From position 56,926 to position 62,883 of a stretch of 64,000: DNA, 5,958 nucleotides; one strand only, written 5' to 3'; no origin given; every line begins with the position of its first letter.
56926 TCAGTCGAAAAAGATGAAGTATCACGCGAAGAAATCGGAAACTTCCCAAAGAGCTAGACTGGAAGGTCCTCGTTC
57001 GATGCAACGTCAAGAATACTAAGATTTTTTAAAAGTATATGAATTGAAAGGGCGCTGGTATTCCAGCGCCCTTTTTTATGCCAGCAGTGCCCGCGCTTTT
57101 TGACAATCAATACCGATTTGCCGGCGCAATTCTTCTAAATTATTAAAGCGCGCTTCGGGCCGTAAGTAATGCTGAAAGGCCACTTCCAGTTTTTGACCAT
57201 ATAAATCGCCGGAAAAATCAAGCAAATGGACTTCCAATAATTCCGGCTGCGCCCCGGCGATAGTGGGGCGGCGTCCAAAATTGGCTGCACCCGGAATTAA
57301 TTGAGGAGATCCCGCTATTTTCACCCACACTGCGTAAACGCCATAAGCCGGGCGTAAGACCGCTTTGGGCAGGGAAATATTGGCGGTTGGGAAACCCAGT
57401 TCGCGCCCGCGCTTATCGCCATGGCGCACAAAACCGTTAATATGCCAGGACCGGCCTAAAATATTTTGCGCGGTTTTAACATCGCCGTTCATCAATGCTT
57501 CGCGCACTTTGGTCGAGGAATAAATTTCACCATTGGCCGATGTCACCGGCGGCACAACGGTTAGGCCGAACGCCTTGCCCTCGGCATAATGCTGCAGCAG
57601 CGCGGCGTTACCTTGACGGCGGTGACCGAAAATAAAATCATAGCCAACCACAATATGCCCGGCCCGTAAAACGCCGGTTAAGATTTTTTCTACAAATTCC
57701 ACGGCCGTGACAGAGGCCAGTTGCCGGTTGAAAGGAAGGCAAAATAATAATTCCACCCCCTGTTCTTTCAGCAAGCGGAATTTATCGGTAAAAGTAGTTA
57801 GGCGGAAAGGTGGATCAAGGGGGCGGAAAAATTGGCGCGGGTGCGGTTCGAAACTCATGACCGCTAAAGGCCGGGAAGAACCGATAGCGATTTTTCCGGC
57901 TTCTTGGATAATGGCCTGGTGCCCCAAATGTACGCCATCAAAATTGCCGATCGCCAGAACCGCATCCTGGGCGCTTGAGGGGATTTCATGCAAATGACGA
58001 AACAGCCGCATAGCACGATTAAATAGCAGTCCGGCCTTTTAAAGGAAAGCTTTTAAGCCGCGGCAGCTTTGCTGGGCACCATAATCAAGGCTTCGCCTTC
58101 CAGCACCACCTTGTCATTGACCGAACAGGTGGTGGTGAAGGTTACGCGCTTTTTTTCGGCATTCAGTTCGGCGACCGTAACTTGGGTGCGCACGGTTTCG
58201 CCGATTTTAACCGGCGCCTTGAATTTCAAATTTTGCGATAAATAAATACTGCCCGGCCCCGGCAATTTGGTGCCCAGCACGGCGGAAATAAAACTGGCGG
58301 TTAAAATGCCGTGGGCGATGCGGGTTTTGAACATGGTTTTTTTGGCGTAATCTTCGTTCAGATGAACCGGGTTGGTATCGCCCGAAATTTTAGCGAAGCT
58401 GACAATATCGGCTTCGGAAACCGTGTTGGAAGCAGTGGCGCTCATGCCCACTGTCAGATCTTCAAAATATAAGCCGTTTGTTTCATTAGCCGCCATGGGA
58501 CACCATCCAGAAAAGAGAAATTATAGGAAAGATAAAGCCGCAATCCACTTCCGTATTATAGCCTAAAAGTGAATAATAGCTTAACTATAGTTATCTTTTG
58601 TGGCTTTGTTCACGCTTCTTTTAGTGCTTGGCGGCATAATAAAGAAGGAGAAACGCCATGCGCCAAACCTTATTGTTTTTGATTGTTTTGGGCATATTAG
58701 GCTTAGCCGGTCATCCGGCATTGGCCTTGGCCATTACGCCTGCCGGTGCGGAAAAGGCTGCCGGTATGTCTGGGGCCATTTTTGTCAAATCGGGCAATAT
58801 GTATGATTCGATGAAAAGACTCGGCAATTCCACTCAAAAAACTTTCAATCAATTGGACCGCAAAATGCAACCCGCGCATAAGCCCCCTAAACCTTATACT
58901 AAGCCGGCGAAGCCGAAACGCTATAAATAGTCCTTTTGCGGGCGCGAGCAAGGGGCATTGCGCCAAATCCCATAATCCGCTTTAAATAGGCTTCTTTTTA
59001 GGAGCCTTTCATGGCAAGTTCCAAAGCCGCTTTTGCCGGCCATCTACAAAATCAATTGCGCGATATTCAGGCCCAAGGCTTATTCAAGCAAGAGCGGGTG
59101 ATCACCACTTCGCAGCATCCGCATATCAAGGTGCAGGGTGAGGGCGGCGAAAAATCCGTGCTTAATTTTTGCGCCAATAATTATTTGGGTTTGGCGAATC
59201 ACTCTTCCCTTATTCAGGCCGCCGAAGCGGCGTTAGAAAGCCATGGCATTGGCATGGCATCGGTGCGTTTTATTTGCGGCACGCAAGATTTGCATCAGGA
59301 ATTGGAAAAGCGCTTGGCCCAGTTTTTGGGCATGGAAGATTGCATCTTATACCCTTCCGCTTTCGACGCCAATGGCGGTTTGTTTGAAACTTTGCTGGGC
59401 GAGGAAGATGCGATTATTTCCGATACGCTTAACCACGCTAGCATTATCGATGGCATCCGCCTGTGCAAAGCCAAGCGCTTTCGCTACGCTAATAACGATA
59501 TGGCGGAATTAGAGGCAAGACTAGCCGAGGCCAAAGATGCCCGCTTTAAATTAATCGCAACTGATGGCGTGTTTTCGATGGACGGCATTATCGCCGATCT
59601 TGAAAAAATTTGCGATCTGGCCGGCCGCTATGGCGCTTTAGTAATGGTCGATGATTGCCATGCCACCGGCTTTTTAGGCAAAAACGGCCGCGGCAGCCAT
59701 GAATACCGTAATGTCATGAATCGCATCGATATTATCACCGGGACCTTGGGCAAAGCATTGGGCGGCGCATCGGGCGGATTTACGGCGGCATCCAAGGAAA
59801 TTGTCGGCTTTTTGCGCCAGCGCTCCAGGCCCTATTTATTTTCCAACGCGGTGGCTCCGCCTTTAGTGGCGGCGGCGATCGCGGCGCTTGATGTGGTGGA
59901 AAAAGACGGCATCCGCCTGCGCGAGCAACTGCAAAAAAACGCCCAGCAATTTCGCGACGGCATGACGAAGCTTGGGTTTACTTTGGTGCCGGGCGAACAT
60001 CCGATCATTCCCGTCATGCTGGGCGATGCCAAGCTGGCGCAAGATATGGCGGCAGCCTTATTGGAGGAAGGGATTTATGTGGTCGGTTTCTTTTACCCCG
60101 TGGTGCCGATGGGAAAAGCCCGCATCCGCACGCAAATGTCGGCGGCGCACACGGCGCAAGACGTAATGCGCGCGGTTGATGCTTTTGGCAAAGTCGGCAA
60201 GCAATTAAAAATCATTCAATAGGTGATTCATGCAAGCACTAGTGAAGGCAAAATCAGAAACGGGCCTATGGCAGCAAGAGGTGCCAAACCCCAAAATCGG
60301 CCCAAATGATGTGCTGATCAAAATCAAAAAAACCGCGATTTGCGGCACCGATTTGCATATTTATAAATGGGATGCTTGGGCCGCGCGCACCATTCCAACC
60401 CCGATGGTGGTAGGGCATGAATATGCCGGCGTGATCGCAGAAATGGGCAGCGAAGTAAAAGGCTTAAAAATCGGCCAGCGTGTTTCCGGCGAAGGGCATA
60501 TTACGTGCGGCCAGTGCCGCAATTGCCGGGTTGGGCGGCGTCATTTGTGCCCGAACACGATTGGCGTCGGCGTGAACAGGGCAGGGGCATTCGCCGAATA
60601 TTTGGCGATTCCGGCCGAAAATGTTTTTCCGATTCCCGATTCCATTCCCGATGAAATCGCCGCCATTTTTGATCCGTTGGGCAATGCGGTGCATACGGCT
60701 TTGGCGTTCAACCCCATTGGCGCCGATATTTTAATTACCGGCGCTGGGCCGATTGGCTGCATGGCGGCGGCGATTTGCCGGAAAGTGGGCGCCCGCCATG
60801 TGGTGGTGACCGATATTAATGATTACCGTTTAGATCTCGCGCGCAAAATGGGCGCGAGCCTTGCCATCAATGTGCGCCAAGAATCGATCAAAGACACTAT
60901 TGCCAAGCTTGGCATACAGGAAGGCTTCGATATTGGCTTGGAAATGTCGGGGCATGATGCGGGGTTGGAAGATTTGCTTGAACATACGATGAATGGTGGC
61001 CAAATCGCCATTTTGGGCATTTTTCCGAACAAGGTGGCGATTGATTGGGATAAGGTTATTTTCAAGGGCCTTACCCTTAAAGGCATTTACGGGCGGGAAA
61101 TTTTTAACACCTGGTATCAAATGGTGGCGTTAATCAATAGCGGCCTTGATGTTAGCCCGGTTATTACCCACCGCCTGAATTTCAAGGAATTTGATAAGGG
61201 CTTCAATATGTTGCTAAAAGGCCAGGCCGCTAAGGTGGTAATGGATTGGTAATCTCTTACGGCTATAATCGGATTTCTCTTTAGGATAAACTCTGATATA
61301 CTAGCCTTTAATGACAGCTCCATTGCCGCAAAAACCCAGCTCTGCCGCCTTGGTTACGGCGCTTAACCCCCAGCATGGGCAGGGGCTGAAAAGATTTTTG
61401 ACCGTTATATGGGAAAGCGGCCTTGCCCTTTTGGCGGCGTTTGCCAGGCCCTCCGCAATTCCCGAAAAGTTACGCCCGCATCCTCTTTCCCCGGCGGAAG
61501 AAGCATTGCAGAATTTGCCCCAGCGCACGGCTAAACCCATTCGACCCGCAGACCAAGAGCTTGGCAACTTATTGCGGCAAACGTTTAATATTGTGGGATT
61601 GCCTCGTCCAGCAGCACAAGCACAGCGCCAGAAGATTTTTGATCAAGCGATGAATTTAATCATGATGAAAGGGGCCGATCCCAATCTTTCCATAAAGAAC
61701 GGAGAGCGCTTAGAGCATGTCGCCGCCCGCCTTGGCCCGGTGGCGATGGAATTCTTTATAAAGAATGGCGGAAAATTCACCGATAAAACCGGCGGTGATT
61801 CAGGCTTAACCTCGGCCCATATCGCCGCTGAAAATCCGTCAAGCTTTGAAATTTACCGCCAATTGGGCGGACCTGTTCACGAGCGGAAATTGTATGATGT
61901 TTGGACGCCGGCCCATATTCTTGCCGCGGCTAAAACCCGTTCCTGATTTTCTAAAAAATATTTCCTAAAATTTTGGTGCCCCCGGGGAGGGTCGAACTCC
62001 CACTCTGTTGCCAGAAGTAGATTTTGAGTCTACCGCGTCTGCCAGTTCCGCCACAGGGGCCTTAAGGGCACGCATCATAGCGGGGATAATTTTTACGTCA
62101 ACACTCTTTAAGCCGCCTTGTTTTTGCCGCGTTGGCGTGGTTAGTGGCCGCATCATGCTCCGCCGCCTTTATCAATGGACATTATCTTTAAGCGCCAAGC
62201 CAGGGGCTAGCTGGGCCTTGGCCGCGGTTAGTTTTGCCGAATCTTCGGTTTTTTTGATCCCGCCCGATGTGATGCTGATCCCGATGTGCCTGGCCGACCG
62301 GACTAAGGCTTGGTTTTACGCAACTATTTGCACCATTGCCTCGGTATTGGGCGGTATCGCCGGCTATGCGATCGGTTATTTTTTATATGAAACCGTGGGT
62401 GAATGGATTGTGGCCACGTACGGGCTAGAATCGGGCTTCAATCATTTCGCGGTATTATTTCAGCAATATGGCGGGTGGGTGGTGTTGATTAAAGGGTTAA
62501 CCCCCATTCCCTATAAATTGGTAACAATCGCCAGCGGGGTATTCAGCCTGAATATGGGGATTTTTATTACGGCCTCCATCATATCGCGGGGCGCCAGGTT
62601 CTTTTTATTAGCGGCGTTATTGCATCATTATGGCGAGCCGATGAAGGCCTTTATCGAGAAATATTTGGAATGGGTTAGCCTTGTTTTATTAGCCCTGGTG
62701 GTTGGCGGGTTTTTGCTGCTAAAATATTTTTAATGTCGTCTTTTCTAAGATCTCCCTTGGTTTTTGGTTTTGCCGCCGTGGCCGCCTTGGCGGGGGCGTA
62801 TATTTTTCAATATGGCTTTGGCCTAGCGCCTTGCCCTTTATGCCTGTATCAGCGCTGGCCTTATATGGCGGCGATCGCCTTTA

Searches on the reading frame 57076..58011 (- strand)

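Call 54: search_protein_families(library=pfam, proteins=[window:57076-58011:-], max_evalue=0.001)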
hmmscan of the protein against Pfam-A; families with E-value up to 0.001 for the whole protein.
window:57076-58011:- (311 aa): 2 families
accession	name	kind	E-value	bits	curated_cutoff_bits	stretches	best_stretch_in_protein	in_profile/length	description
PF06574.18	FAD_syn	-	7.3e-50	169.3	27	1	12-166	3-157/158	FAD synthetase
PF01687.23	Flavokinase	-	2.4e-42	144.5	19.6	1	185-310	1-124/124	Riboflavin kinase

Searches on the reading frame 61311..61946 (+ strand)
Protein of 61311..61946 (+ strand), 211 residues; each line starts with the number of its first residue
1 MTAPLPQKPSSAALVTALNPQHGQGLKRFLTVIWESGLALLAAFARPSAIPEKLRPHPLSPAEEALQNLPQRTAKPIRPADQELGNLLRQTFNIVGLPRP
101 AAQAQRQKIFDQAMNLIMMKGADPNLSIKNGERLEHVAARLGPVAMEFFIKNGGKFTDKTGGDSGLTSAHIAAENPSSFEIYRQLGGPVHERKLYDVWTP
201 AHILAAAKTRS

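Call 55: search_protein_families(library=pfam, proteins=[window:61311-61946:+], max_evalue=0.001)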
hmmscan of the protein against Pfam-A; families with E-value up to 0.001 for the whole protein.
window:61311-61946:+ (211 aa): 0 families

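Call 76: search_protein_families(library=pfam, proteins=[window:61311-61946:+], max_evalue=1)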
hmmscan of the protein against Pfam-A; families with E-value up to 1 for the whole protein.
window:61311-61946:+ (211 aa): 3 families
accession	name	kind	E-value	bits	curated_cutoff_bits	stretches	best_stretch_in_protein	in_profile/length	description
PF12796.13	Ank_2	-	0.0014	19.6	27.3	1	112-185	11-79/90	Ankyrin repeats (3 copies)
PF19534.4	DUF6059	-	0.049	14.5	27.3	1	48-67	33-53/56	Family of unknown function (DUF6059)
PF19578.4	DUF6090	-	0.11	12.8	23.5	1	123-181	65-117/182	Family of unknown function (DUF6090)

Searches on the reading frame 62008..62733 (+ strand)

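Call 55: search_protein_families(library=pfam, proteins=[window:62008-62733:+], max_evalue=0.001)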
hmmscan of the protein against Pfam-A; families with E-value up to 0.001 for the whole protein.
window:62008-62733:+ (241 aa): 1 family
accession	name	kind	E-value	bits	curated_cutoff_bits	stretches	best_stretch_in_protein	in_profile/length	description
PF09335.16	VTT_dom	-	6e-10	40.1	33.9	1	107-204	18-120/123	VTT domain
